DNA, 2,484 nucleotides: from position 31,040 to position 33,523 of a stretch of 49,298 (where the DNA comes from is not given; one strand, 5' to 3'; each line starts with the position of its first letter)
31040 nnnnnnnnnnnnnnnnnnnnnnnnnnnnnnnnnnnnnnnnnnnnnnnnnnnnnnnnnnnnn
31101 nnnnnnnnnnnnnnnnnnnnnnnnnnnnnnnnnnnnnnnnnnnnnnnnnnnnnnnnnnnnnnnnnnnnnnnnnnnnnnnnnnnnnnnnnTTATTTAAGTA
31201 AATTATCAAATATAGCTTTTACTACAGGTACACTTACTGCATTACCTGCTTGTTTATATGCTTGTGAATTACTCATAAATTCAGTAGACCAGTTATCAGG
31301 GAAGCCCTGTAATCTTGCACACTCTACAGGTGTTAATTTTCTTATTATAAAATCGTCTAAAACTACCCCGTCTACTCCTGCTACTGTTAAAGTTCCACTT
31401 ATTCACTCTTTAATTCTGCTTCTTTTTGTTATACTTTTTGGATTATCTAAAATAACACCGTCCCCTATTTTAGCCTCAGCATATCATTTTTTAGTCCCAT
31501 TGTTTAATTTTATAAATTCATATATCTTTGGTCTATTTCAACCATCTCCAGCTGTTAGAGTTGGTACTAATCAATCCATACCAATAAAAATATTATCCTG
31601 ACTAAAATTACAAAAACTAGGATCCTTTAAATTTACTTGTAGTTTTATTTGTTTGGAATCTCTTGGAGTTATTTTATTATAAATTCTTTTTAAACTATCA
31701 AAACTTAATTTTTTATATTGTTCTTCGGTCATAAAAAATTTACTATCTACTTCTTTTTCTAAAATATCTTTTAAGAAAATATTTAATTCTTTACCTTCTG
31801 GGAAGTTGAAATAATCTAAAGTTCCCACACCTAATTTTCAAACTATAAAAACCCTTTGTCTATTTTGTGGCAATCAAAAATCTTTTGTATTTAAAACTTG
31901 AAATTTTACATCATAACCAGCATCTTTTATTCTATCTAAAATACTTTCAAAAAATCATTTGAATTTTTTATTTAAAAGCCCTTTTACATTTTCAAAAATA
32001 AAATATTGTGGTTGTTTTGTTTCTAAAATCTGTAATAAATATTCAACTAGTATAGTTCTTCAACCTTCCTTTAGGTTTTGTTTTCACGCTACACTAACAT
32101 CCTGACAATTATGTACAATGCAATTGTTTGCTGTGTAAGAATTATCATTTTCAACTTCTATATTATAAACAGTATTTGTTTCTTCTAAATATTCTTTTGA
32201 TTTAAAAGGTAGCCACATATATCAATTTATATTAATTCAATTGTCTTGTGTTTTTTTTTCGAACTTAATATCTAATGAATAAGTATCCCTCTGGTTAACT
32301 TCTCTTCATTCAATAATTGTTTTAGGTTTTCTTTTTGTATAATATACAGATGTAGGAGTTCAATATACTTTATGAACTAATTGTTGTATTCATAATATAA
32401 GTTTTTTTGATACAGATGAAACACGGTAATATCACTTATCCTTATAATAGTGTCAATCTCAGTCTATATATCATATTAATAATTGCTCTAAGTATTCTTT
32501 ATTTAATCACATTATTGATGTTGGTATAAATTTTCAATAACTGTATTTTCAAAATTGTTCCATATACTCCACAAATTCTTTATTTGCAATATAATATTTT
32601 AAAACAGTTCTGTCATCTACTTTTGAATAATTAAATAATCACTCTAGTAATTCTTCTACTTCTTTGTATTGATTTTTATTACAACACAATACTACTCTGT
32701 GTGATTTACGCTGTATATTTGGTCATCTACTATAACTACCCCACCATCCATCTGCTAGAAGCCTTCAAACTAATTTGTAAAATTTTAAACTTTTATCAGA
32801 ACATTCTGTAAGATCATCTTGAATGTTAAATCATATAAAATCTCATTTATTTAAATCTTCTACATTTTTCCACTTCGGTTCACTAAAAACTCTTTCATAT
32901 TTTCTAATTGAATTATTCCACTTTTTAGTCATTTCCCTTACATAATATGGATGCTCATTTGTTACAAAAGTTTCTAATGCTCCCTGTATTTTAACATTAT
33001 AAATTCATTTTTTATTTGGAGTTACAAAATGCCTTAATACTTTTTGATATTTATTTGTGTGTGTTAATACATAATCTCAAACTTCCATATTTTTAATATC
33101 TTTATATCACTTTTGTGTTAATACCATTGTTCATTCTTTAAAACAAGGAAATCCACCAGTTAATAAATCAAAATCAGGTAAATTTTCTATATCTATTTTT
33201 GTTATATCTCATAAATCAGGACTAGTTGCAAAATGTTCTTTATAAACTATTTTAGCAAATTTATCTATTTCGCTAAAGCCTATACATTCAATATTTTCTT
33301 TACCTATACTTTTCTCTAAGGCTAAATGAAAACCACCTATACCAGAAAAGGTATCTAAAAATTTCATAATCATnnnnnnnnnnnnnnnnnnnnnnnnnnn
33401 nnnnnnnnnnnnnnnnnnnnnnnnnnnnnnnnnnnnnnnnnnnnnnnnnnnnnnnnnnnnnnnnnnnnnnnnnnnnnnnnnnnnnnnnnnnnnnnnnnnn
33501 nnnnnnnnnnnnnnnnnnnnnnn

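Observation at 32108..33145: Third intein, placed immediately before the catalytic cysteine of a C5 DNA methyltransferase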

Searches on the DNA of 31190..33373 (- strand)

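Call 24: search_dna_similar(query=window:31190-33373:-, collection=phages, mode=near, max_rows=10)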
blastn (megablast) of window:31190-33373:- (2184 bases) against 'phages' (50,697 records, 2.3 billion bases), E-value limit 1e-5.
No match.
